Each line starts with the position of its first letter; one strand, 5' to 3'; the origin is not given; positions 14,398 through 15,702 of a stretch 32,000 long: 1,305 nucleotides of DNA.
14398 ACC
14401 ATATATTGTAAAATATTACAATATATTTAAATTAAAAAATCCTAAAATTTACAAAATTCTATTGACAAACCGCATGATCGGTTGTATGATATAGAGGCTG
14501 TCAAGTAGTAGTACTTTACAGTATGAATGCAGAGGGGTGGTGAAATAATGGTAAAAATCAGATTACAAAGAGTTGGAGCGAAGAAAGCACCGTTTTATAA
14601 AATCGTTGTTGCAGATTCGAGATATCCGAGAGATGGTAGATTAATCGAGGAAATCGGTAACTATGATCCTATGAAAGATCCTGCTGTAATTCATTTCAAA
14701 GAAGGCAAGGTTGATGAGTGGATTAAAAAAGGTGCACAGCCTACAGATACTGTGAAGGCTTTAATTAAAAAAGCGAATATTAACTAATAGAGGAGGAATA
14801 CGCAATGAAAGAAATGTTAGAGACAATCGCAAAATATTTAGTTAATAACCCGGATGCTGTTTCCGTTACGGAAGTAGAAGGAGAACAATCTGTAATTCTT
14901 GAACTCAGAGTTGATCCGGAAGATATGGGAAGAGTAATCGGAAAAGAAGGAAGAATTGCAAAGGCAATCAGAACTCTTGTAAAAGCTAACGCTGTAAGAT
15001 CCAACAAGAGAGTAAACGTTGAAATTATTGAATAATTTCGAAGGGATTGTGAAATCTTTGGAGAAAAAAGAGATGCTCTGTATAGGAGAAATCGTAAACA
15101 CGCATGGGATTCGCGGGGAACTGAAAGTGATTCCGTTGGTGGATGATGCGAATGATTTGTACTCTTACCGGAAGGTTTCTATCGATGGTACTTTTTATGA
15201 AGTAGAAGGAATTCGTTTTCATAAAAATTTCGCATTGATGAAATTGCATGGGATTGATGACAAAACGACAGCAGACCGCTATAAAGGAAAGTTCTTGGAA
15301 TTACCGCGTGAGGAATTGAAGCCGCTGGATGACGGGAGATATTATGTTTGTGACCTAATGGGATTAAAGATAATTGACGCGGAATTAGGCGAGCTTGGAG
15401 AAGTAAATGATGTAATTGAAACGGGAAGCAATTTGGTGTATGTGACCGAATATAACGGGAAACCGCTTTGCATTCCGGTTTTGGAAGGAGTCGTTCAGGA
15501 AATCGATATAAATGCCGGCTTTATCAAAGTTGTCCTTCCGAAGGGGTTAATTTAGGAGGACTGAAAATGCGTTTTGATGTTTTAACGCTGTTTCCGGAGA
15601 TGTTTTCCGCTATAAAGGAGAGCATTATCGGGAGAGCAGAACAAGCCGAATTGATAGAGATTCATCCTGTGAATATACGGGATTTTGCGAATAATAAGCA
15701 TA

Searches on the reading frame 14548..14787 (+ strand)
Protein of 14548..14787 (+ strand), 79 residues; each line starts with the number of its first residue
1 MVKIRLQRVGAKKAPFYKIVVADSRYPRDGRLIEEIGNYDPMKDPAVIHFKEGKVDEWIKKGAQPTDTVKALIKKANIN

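Call 11: find_encoding_contigs(protein=window:14548-14787:+, flank=3000, max_places=10)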
Protein window:14548-14787:+ (79 aa): 7 contigs read that carry it; 4 places shown.
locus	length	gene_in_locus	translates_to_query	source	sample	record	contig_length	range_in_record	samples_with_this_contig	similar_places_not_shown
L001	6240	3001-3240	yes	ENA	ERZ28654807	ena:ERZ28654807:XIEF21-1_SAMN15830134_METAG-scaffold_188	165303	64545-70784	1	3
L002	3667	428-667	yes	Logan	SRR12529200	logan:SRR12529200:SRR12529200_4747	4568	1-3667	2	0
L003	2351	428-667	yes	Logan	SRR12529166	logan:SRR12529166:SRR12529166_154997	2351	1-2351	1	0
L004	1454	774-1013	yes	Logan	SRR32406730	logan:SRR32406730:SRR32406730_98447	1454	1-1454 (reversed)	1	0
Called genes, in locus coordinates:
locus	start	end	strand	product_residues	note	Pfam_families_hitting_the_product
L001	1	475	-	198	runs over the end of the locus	PF03193:RsgA_GTPase (faint), PF00009:GTP_EFTU (faint), PF00350:Dynamin_N (faint), PF01926:MMR_HSR1, PF02421:FeoB_N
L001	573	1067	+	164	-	PF00383:dCMP_cyt_deam_1, PF14437:MafB19-deam, PF14439:Bd3614-deam (weak)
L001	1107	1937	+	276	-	PF06725:3D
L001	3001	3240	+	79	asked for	PF00886:Ribosomal_S16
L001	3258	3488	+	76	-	PF13083:KH_KhpA-B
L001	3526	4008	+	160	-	PF01782:RimM, PF05239:PRC (weak), PF24986:PRC_RimM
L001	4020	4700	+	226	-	PF01746:tRNA_m1G_MT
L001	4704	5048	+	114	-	PF01245:Ribosomal_L19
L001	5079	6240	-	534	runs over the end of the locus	PF01943:Polysacc_synt, PF01554:MatE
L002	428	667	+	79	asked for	PF00886:Ribosomal_S16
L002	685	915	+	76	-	PF13083:KH_KhpA-B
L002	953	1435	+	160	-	PF01782:RimM, PF05239:PRC (weak), PF24986:PRC_RimM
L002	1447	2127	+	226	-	PF01746:tRNA_m1G_MT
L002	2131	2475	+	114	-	PF01245:Ribosomal_L19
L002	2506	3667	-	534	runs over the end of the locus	PF01943:Polysacc_synt, PF01554:MatE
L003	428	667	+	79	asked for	PF00886:Ribosomal_S16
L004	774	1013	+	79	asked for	PF00886:Ribosomal_S16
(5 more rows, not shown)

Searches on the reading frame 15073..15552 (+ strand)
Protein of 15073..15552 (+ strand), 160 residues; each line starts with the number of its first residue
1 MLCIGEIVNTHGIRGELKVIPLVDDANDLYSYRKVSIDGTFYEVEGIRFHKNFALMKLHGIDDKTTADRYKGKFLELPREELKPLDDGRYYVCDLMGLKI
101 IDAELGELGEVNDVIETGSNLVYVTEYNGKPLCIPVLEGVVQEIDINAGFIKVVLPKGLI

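Call 19: find_related_loci(query=window:15073-15552:+, collection=genome_contigs, flank=6000)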
Query window:15073-15552:+ (160 aa) in genome_contigs; peptide patterns used: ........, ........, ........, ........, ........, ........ (x = any residue, [..] = any of these).
68 stretches matched a pattern, but none encodes a relative of the query by tblastn (E <= 1e-3).
